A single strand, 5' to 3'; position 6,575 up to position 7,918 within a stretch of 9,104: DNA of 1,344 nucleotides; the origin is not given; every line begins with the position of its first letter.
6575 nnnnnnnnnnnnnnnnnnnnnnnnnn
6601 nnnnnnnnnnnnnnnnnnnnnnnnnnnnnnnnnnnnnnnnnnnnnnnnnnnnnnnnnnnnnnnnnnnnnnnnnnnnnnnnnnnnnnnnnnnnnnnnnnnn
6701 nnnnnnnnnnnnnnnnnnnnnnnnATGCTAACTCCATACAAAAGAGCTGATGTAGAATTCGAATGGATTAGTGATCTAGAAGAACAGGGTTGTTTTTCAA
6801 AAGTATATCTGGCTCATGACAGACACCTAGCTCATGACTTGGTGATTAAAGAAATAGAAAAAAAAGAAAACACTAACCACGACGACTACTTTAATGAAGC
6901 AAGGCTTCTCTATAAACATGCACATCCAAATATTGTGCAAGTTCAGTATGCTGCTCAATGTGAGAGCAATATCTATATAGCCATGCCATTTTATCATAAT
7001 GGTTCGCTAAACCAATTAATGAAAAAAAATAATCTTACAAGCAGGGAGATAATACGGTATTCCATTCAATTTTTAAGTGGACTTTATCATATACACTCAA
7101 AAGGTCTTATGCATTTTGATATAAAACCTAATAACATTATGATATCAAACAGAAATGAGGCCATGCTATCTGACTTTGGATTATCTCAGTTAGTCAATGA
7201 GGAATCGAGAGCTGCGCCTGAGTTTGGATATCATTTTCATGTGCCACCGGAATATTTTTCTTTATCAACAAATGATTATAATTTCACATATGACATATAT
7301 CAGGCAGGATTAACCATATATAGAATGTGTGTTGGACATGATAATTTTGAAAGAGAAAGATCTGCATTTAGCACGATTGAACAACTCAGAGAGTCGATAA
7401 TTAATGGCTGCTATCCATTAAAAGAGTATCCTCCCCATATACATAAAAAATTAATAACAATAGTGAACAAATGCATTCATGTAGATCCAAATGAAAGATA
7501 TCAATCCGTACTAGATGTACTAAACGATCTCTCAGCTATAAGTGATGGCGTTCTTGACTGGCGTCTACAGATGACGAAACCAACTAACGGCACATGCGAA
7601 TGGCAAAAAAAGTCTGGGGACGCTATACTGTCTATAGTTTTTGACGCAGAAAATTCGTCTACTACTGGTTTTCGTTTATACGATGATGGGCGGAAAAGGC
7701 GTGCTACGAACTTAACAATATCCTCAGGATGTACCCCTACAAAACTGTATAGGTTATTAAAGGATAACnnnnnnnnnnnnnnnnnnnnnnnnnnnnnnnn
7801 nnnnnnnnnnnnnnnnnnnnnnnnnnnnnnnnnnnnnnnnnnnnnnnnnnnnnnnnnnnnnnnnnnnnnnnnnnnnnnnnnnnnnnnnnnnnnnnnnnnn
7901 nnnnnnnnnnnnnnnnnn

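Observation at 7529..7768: C-terminal ~80-aa extension of the kinase with no recognisable motif: possible sensor or targeting domain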

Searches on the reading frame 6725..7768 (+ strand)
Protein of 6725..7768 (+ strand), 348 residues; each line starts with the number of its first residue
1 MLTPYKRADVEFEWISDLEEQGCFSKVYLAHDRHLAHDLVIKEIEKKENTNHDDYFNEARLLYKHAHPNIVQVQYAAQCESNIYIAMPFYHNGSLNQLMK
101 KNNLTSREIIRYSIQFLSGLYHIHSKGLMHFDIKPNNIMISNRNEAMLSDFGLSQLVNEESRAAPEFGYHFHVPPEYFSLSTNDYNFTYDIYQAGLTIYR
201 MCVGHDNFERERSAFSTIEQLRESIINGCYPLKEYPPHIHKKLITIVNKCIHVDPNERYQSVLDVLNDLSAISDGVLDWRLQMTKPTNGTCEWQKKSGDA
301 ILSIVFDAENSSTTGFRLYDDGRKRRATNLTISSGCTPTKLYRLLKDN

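Call 3: search_protein_families(library=pfam, proteins=[window:6725-7768:+], max_evalue=1)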
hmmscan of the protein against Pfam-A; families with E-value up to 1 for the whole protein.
window:6725-7768:+ (348 aa): 5 families
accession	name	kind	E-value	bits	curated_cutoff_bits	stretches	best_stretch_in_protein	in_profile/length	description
PF00069.31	Pkinase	-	2.2e-46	158.8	31.7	1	21-260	9-253/263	Protein kinase domain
PF07714.23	PK_Tyr_Ser-Thr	-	4.6e-29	101.9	23.1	1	21-259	9-249/258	Protein tyrosine and serine/threonine kinase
PF03109.22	ABC1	-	4.5e-06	26.4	22.9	1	85-162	145-222/244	ABC1 atypical kinase-like domain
PF14531.12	Kinase-like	-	4.7e-05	23.2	25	1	119-201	157-244/289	Kinase-like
PF09388.15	SpoOE-like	-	0.021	15.3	23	1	95-114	12-31/42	Spo0E like sporulation regulatory protein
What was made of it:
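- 6725..7771 (+): stk: 348-aa Hanks-type (eukaryotic-like) protein kinase of phage 933W type. Pfam Pkinase scores 158.8 bits against a cut-off of 31.7 (call 3).
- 6785..7537 (+): Kinase catalytic domain, aa 21-271. Pfam match aa 21-260 (call 3).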

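Call 6: find_homologous_proteins(query=window:6725-7768:+, max_evalue=0.00001)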
Query window:6725-7768:+ (348 aa): 549 proteins with E <= 0.00001 among 1361 candidates; the best 120 are listed.
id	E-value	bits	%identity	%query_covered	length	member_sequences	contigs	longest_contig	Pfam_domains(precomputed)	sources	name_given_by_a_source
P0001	7.2e-238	806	100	100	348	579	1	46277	PF07714.24,PF00069.32,PF03109.23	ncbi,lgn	ncbi:serine/threonine-protein kinase [Escherichia coli]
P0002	1.1e-208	710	87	100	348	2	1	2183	PF07714.24,PF00069.32,PF03109.23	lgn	-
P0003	5.3e-208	708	87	100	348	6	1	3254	PF07714.24,PF00069.32,PF03109.23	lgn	-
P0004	3.7e-203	692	86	100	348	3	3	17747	PF07714.24,PF00069.32,PF03109.23,PF14531.13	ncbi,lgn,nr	ncbi:serine/threonine protein kinase [Salmonella enterica]|nr:serine/threonine protein kinase [Salmo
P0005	7.3e-201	684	83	100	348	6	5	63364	PF07714.24,PF00069.32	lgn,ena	-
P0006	7.0e-191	652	79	100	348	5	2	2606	PF07714.24,PF00069.32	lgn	-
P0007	1.5e-187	641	78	100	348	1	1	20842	PF07714.24,PF00069.32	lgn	-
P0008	9.1e-187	638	77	100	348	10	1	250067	PF07714.24,PF00069.32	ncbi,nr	ncbi:serine/threonine-protein kinase [Klebsiella pneumoniae]|nr:serine/threonine-protein kinase [Kle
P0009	7.8e-165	566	70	100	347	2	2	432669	PF07714.24,PF00069.32,PF03109.23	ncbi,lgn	ncbi:TPA: serine/threonine-protein kinase [Raoultella ornithinolytica]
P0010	2.3e-159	548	67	100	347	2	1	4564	PF07714.24,PF00069.32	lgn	-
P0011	8.0e-156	536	68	100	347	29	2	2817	PF07714.24,PF00069.32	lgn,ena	-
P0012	3.9e-152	524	66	100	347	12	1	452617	PF07714.24,PF00069.32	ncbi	-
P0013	1.7e-146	506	100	63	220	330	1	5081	PF07714.24,PF00069.32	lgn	-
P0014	8.7e-140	484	61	100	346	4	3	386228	PF07714.24,PF00069.32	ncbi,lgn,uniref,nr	ncbi:serine/threonine protein kinase [Pantoea sp. PNA 14-12]|uniref:serine/threonine-protein kinase 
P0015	1.4e-138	480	59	100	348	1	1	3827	PF07714.24,PF00069.32,PF14531.13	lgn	-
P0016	7.3e-138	477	59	100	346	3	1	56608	PF07714.24,PF00069.32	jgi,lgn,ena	-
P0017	1.3e-135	470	58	100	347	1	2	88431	PF07714.24,PF00069.32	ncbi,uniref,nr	ncbi:serine/threonine-protein kinase [Xenorhabdus bovienii]|uniref:serine/threonine-protein kinase n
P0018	1.7e-133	463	56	100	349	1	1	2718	PF07714.24,PF00069.32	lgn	-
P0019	5.6e-132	458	58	99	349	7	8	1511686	PF07714.24,PF00069.32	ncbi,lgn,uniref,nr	ncbi:serine/threonine protein kinase [Providencia rettgeri]|uniref:serine/threonine-protein kinase n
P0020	9.5e-131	454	56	100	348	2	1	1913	PF07714.24,PF00069.32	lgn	-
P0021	1.2e-130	454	58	100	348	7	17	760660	PF07714.24,PF00069.32,PF14531.13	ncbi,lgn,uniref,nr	ncbi:serine/threonine-protein kinase [Proteus mirabilis]|uniref:serine/threonine-protein kinase n=1 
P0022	3.9e-129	449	55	100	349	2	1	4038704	PF07714.24,PF00069.32,PF14531.13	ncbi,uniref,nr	ncbi:serine/threonine-protein kinase [Pragia fontium]|uniref:serine/threonine-protein kinase n=1 Tax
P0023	7.1e-127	441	57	99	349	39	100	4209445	PF07714.24,PF00069.32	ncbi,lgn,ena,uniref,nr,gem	ncbi:serine/threonine-protein kinase [Proteus mirabilis]|uniref:serine/threonine-protein kinase n=1 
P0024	3.8e-118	412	55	100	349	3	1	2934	PF07714.24,PF00069.32,PF03109.23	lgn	-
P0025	1.7e-117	410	55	100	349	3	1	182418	PF07714.24,PF00069.32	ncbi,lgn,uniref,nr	ncbi:serine/threonine protein kinase [Providencia rettgeri]|uniref:serine/threonine-protein kinase n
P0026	9.9e-115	401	54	99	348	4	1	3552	PF07714.24,PF00069.32,PF03109.23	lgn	-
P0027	1.2e-113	398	53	100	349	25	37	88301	PF07714.24,PF00069.32,PF03109.23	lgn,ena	-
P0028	5.5e-112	392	53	100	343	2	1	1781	PF07714.24,PF00069.32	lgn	-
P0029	1.3e-110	388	52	99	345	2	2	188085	PF07714.24,PF00069.32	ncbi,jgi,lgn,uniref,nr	ncbi:serine/threonine-protein kinase [Atlantibacter sp.]|uniref:serine/threonine-protein kinase n=1 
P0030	3.1e-110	387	52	100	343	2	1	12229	PF07714.24,PF00069.32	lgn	-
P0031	1.2e-108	381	51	100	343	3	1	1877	PF07714.24,PF00069.32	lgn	-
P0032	4.2e-107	376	53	100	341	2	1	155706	PF07714.24,PF00069.32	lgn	-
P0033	1.6e-106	374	51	99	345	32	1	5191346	PF07714.24,PF00069.32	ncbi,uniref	ncbi:serine/threonine-protein kinase [Klebsiella pneumoniae]|uniref:serine/threonine-protein kinase 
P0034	8.1e-106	372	50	100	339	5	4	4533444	PF07714.24,PF00069.32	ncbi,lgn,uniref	ncbi:serine/threonine-protein kinase [Yersinia enterocolitica]|uniref:serine/threonine-protein kinas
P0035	4.6e-105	369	51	100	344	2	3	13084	PF07714.24,PF00069.32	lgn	-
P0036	5.8e-105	369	50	100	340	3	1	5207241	PF07714.24,PF00069.32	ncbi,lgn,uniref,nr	ncbi:serine/threonine protein kinase [Kosakonia sacchari]|uniref:serine/threonine-protein kinase n=1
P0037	2.6e-103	364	50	100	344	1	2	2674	PF07714.24,PF00069.32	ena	-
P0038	3.9e-103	363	50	100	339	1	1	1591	PF07714.24,PF00069.32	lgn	-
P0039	2.3e-102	361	48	100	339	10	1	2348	PF07714.24,PF00069.32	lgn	-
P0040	1.4e-99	351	50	100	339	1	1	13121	PF07714.24,PF00069.32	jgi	jgi:eukaryotic-like serine/threonine-protein kinase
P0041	5.5e-97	343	48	100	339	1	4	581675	PF07714.24,PF00069.32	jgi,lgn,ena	-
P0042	1.2e-96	342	46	100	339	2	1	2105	PF07714.24,PF00069.32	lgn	-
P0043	2.5e-95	337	48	100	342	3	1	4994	PF07714.24,PF00069.32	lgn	-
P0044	4.7e-95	337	51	94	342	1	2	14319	PF07714.24,PF00069.32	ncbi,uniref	ncbi:serine/threonine-protein kinase [Tatumella punctata]|uniref:Serine/threonine-protein kinase n=1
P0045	8.0e-95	336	46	100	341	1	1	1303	PF07714.24,PF00069.32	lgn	-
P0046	1.7e-94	335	49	95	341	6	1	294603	PF07714.24,PF00069.32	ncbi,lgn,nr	ncbi:TPA: serine/threonine protein kinase [Klebsiella variicola subsp. variicola]|nr:serine/threonin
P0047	3.0e-94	334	48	96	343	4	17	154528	PF07714.24,PF00069.32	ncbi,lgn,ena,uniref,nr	ncbi:MAG: serine/threonine-protein kinase [Enterobacteriaceae bacterium]|uniref:serine/threonine-pro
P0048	9.9e-94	332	48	100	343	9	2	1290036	PF07714.24,PF00069.32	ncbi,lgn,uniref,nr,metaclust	ncbi:serine/threonine-protein kinase [Yersinia kristensenii]|uniref:serine/threonine-protein kinase 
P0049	2.4e-93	331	48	98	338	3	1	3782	PF07714.24,PF00069.32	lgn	-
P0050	2.9e-92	327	48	100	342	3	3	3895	PF07714.24,PF00069.32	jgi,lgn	jgi:eukaryotic-like serine/threonine-protein kinase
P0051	8.5e-92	326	47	100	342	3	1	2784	PF07714.24,PF00069.32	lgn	-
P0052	1.4e-90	322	49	93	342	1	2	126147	PF07714.24,PF00069.32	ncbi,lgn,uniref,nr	ncbi:serine/threonine-protein kinase [Xenorhabdus thuongxuanensis]|uniref:Protein kinase n=1 Tax=Xen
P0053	1.5e-89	318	47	100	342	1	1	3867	PF07714.24,PF00069.32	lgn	-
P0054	2.4e-89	318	49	95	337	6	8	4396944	PF07714.24,PF00069.32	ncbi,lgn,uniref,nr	ncbi:serine/threonine-protein kinase [Providencia alcalifaciens]|uniref:serine/threonine-protein kin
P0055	3.5e-89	317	46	100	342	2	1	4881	PF07714.24,PF00069.32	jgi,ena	-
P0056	1.3e-86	309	45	99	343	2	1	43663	PF07714.24,PF00069.32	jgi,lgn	jgi:serine/threonine protein kinase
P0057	1.4e-86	309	45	99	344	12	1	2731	PF07714.24,PF00069.32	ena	-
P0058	7.5e-86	306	48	95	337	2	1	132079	PF07714.24,PF00069.32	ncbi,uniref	ncbi:serine/threonine-protein kinase [Proteus mirabilis]|uniref:serine/threonine-protein kinase n=1 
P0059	8.4e-86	306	45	99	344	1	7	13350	PF07714.24,PF00069.32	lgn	-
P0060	9.2e-86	306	45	99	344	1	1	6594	PF07714.24,PF00069.32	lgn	-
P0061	9.7e-86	306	46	93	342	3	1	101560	PF07714.24,PF00069.32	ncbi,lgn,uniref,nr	ncbi:serine/threonine protein kinase [Providencia rettgeri]|uniref:serine/threonine-protein kinase n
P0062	1.3e-85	306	45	99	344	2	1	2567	PF07714.24,PF00069.32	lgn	-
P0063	2.2e-85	305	44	99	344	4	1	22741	PF07714.24,PF00069.32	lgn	-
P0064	2.2e-85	305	45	99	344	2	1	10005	PF07714.24,PF00069.32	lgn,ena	-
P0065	4.7e-85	304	45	99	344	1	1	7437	PF07714.24,PF00069.32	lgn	-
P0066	8.7e-85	303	63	62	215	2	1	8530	PF07714.24,PF00069.32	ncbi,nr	ncbi:TPA: protein kinase, partial [Escherichia coli]|nr:protein kinase [Escherichia coli]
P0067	8.7e-85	303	44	99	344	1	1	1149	PF07714.24,PF00069.32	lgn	-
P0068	2.0e-84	302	45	99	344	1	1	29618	PF07714.24,PF00069.32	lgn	-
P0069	3.0e-84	301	45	95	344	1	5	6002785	PF07714.24,PF00069.32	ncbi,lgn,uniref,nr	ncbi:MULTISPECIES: serine/threonine-protein kinase [Pseudomonas]|uniref:serine/threonine-protein kin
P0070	6.8e-84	300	44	99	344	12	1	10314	PF07714.24,PF00069.32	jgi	jgi:serine/threonine protein kinase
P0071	9.5e-84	299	48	95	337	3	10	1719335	PF07714.24,PF00069.32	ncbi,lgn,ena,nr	ncbi:serine/threonine-protein kinase [Morganella morganii]|nr:serine/threonine protein kinase [Morga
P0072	1.1e-83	299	45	99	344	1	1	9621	PF07714.24,PF00069.32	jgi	jgi:serine/threonine protein kinase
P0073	1.5e-83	299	46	99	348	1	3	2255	PF07714.24,PF00069.32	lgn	-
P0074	3.5e-83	298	43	99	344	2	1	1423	PF07714.24,PF00069.32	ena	-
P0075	4.7e-83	297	44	99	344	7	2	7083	PF07714.24,PF00069.32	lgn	-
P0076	4.7e-83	297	43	99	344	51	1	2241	PF07714.24,PF00069.32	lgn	-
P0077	6.5e-83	297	46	95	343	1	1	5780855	PF07714.24,PF00069.32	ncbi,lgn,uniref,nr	ncbi:serine/threonine-protein kinase [Pseudomonas sp. Q1-7]|uniref:serine/threonine-protein kinase n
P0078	1.9e-82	295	49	82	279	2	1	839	PF07714.24,PF00069.32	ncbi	ncbi:hypothetical protein AI29_16035, partial [bacteria symbiont BFo2 of Frankliniella occidentalis]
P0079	2.3e-82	295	48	82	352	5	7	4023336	PF07714.24,PF00069.32,PF14531.13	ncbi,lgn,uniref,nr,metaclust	ncbi:serine/threonine-protein kinase [Acinetobacter baumannii]|uniref:serine/threonine-protein kinas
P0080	4.2e-82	294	47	81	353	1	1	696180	PF07714.24,PF00069.32,PF14531.13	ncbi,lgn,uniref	ncbi:serine/threonine-protein kinase [Acinetobacter sp. AS167]|uniref:serine/threonine-protein kinas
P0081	6.8e-82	293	43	99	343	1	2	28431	PF07714.24,PF00069.32,PF01636.30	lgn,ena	-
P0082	1.1e-81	293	44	99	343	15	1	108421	PF07714.24,PF00069.32,PF01636.30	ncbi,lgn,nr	ncbi:TPA: serine/threonine protein kinase [Pseudomonas aeruginosa]|nr:serine/threonine protein kinas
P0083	1.1e-81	293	43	95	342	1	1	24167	PF07714.24,PF00069.32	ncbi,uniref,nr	ncbi:serine/threonine-protein kinase [Pseudoalteromonas sp.]|uniref:serine/threonine-protein kinase 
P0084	1.1e-81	293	44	99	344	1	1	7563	PF07714.24,PF00069.32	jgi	jgi:serine/threonine protein kinase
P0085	1.1e-81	293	44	93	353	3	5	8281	PF07714.24,PF00069.32,PF14531.13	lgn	-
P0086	1.2e-81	293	48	85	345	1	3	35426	PF07714.24,PF00069.32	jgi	jgi:serine/threonine protein kinase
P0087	1.2e-81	292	44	90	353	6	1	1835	PF07714.24,PF00069.32,PF14531.13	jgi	-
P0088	4.2e-81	291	46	90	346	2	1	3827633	PF07714.24,PF00069.32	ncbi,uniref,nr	ncbi:serine/threonine-protein kinase [Acinetobacter corruptisaponis]|uniref:Serine/threonine-protein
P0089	7.4e-81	290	47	85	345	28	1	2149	PF07714.24,PF00069.32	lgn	-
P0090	7.6e-81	290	46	89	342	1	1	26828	PF07714.24,PF00069.32,PF14531.13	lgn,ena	-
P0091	1.2e-80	289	47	79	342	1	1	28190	PF07714.24,PF00069.32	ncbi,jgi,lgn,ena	-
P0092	2.0e-80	288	42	93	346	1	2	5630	PF07714.24,PF00069.32,PF01636.30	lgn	-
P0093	2.6e-80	288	45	90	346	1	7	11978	PF07714.24,PF00069.32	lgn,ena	-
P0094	2.8e-80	288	42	95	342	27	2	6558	PF07714.24,PF00069.32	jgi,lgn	-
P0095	3.0e-80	288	42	95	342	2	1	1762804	PF07714.24,PF00069.32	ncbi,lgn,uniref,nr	ncbi:serine/threonine-protein kinase [Plesiomonas shigelloides]|uniref:Serine/threonine protein kina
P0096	4.4e-79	284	44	90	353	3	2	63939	PF07714.24,PF00069.32,PF14531.13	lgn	-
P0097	4.8e-79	284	43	93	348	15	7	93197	PF07714.24,PF00069.32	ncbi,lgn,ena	-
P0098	7.3e-79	283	42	93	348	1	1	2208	PF07714.24,PF00069.32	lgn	-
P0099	8.0e-79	283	47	87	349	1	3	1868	PF07714.24,PF00069.32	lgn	-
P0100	1.1e-78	283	41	99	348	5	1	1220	PF07714.24,PF00069.32,PF01636.30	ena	-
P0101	1.4e-78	282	47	82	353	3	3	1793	PF07714.24,PF00069.32,PF14531.13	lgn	-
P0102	1.9e-78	282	41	93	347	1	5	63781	PF07714.24,PF00069.32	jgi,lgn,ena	-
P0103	2.6e-78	282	41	95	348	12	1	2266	PF07714.24,PF00069.32,PF01636.30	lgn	-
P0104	4.3e-78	281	47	86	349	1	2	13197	PF07714.24,PF00069.32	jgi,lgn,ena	-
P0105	4.8e-78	281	44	96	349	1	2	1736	PF07714.24,PF00069.32,PF01636.30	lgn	-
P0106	6.6e-78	280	41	99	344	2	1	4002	PF07714.24,PF00069.32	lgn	-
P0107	6.6e-78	280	42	98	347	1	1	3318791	PF07714.24,PF00069.32,PF01636.30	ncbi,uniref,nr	ncbi:serine/threonine protein kinase [Vibrio sp. JC009]|uniref:serine/threonine-protein kinase n=1 T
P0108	7.1e-78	280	48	87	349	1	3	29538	PF07714.24,PF00069.32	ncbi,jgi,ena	jgi:serine/threonine protein kinase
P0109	8.3e-78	280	41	95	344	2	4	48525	PF07714.24,PF00069.32,PF14531.13,PF01636.30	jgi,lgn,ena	-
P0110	2.6e-77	278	42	91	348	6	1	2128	PF07714.24,PF00069.32,PF01636.30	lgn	-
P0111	2.7e-77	278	45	90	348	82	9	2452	PF07714.24,PF00069.32,PF14531.13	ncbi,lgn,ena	-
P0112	3.1e-77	278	41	97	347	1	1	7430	PF07714.24,PF00069.32,PF14531.13,PF01636.30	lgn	-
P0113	3.3e-77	278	41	94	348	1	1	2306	PF07714.24,PF00069.32,PF01636.30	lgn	-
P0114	3.6e-77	278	42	93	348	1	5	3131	PF07714.24,PF00069.32,PF01636.30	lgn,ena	-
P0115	4.1e-77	278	48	84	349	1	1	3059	PF07714.24,PF00069.32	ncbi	-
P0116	6.7e-77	277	48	84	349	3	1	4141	PF07714.24,PF00069.32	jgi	jgi:serine/threonine protein kinase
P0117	9.2e-77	276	42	98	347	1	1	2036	PF07714.24,PF00069.32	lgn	-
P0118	1.1e-76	276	39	96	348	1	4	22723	PF07714.24,PF00069.32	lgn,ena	-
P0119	1.7e-76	276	43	89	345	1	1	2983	PF07714.24,PF00069.32,PF01636.30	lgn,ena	-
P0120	2.2e-76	275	45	87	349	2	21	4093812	PF07714.24,PF00069.32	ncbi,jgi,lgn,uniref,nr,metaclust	ncbi:serine/threonine protein kinase [Elizabethkingia anophelis]|uniref:Serine/threonine protein kin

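Call 8: search_protein_families(library=padloc, proteins=[window:6725-7768:+], max_evalue=0.1)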
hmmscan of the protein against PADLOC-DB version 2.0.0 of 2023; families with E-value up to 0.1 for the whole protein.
window:6725-7768:+ (348 aa): 35 families (the best 25 are shown)
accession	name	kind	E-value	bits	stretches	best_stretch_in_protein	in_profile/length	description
PDLC04138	mad6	-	6.7e-50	168.7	1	21-295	61-337/659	mads_6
PDLC04042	PD-T4-6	-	1e-37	128.4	1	20-273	18-273/292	-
PDLC04053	PD-T4-6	-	6.4e-37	125.7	1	21-276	19-275/311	-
PDLC04047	PD-T4-6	-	1.3e-34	117.8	1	21-272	20-272/327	-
PDLC04054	PD-T4-6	-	2.7e-33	113.8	1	21-276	20-277/347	-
PDLC04057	PD-T4-6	-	2.8e-33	113.6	1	21-271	18-270/443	-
PDLC04060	PD-T4-6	-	1.7e-31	107.7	1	21-275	18-272/486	-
PDLC04055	PD-T4-6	-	2.3e-31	107.1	1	21-276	80-339/496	-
PDLC04048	PD-T4-6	-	2.9e-28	97.2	1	21-271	20-271/354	-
PDLC03920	MkoA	-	1.4e-27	94.5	1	19-275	15-280/1112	-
PDLC04043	PD-T4-6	-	6.7e-26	89.4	1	21-273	25-278/452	-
PDLC04061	PD-T4-6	-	2.8e-22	77.9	1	21-272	26-283/510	-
PDLC04044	PD-T4-6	-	6.9e-22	76.1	1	20-288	41-308/372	-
PDLC04062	PD-T4-6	-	6.2e-21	72.9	1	21-278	42-299/450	-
PDLC04039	PD-T4-6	-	1.9e-20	71.3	1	22-265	25-268/458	-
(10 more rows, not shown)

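Call 9: search_protein_families(library=phrogs, proteins=[window:6725-7768:+], max_evalue=0.01)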
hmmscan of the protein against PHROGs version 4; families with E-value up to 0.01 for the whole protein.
window:6725-7768:+ (348 aa): 5 families
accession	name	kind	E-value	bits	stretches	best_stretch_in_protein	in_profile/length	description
phrog_2361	-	other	3.2e-142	475.3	1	10-347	10-332/415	serine-threonine kinase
phrog_14833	-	unknown function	2.7e-31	108.7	1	1-49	1-49/84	-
phrog_4972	-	unknown function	1.5e-05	25.1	1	94-202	205-316/501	-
phrog_14300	-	unknown function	0.0017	18.9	1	94-159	205-269/290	-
phrog_3043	-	other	0.0071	16.7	1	68-163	161-259/376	kinase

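Call 10: search_protein_families(library=ncbifam, proteins=[window:6725-7768:+], max_evalue=0.01)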
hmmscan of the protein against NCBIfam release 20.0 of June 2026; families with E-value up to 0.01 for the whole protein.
window:6725-7768:+ (348 aa): 15 families
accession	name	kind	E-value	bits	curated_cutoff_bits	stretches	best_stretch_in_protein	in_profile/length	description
NF047741.1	antiphage_MADS6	equivalog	2.5e-35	122.1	460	2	82-273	272-461/612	methylation-associated defense system protein kinase MAD6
NF033483.0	PknB_PASTA_kin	equivalog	3.1e-35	122.3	450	1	21-276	17-272/563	Stk1 family PASTA domain-containing Ser/Thr kinase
NF009651.0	PRK13184.1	equivalog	2.8e-23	81.8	839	1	21-296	12-314/932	serine/threonine-protein kinase PknD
NF038150.1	lanthi_synth_IV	equivalog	2e-14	52.9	650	1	26-307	204-482/851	class IV lanthionine synthetase LanL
NF052427.1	StpK7MSMEG_1200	equivalog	5.1e-13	48.3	900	1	21-264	17-260/601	serine/threonine protein kinase StpK7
TIGR03903.1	TOMM_kin_cyc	equivalog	8.1e-13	47.1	705.75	1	52-160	22-135/1267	TOMM system kinase/cyclase fusion protein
NF033442.0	BREX_PglW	equivalog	4.2e-12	44.6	990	1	22-163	523-669/1391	BREX system serine/threonine kinase PglW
NF011460.0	PRK14879.1-1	equivalog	1.4e-07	30.9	199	1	49-206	52-203/232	Kae1-associated kinase Bud32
NF011463.0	PRK14879.1-4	equivalog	1.9e-07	30.7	188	1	57-165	67-171/237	Kae1-associated kinase Bud32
TIGR03724.2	arch_bud32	equivalog_domain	7.1e-07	28.9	125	1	56-164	41-141/193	KEOPS complex kinase/ATPase Bud32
NF058632.1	SerThrKinPrkT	equivalog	1.2e-06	27.8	280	1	83-242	95-243/322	serine/threonine protein kinase PrkT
NF038151.1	lanthi_synth_III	equivalog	6.4e-06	24.8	575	1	27-164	236-393/833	class III lanthionine synthetase LanKC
NF043056.1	T4SS_LegK1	equivalog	5e-05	22.1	550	1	104-198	185-280/516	Dot/Icm T4SS effector kinase LegK1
NF007174.0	PRK09605.1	equivalog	0.00098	17.7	447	1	56-159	384-478/535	bifunctional N(6)-L-threonylcarbamoyladenine synthase/serine/threonine protein kinase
NF011462.0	PRK14879.1-3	equivalog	0.002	17.9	174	0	122-158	97-132/192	Kae1-associated kinase Bud32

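Call 22: predict_structure(alignment_id=A1)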
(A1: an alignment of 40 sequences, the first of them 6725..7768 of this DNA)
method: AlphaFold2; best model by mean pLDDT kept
length: 348 residues; sequences in the alignment: 40
mean_pLDDT: 88.4   pTM: 0.89
mean pLDDT of the five models: 88.4, 88.0, 85.3, 85.2, 84.7
residues with pLDDT >= 90: 209; 70-90: 110; 50-70: 26; < 50: 3
segments of 3 or more residues with pLDDT < 50: 1-3
pLDDT, mean of each block of 10 residues (from residue 1): 59 80 73 86 80 73 79 85 88 93 97 97 90 90 91 76 77 88 85 97 95 92 94 95 98 96 98 94 83 94 95 96 94 93 94
secondary structure, 60 per line:
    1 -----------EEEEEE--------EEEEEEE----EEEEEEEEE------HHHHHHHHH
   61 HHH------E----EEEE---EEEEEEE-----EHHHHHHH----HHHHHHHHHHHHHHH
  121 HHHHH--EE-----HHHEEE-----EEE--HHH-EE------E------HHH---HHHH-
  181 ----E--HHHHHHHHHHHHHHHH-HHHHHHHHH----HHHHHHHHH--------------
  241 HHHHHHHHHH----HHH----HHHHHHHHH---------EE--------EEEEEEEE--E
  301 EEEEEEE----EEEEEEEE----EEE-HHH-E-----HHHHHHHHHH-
elements in order: E12-17 E26-32 E37-45 H52-63 E75-78 E82-88 H95-101 H106-125 E138-140 E146-148 H176-179 H188-203 H205-213 H218-226 H241-250 H262-270 E290-297 E300-307 E312-319 E324-326 H338-347
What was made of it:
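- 6785..7537 (+): The model's last kinase helix is aa 262-270 (call 22).
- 7538..7768 (+): C-terminal tail domain, aa 272-348 (the finding). AF2 full-length model has pLDDT 83-96 over the tail and pTM 0.89 (call 22).
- Checked: Pfam Pkinase (PF00069) matches aa 21-260 (profile 9-253 of 263, E 2e-46), and the last kinase helix runs to ~aa 270 in the model (calls 3, 22).
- High pTM for the two-domain model suggests rigid packing (call 22).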

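Call 27: find_encoding_contigs(protein=P0069, flank=5000, max_places=3)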
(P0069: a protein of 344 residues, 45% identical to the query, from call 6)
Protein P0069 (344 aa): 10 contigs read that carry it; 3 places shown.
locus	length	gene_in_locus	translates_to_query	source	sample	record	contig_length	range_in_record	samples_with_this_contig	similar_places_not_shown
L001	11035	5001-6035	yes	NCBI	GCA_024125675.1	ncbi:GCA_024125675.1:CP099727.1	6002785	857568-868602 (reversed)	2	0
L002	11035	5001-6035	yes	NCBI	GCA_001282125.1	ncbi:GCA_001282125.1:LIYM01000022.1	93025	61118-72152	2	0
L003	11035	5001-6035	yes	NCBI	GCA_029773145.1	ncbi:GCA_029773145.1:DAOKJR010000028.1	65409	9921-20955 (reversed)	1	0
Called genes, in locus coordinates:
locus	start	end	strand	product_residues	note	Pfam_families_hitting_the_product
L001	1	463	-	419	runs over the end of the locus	PF24390:PRTase-CE, PF24409:wHTH-PRTase_assc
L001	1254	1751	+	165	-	-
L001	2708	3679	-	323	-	PF07751:Abi_2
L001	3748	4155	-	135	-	-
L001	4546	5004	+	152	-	-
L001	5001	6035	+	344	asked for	PF00069:Pkinase, PF07714:PK_Tyr_Ser-Thr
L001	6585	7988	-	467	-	PF00589:Phage_integrase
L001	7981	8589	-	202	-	-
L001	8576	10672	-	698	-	-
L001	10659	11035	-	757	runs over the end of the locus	-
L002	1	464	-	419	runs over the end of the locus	PF24390:PRTase-CE, PF24409:wHTH-PRTase_assc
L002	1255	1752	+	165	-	-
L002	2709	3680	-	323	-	PF07751:Abi_2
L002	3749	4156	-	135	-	-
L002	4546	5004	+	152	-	-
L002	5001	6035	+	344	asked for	PF00069:Pkinase, PF07714:PK_Tyr_Ser-Thr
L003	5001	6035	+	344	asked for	PF00069:Pkinase, PF07714:PK_Tyr_Ser-Thr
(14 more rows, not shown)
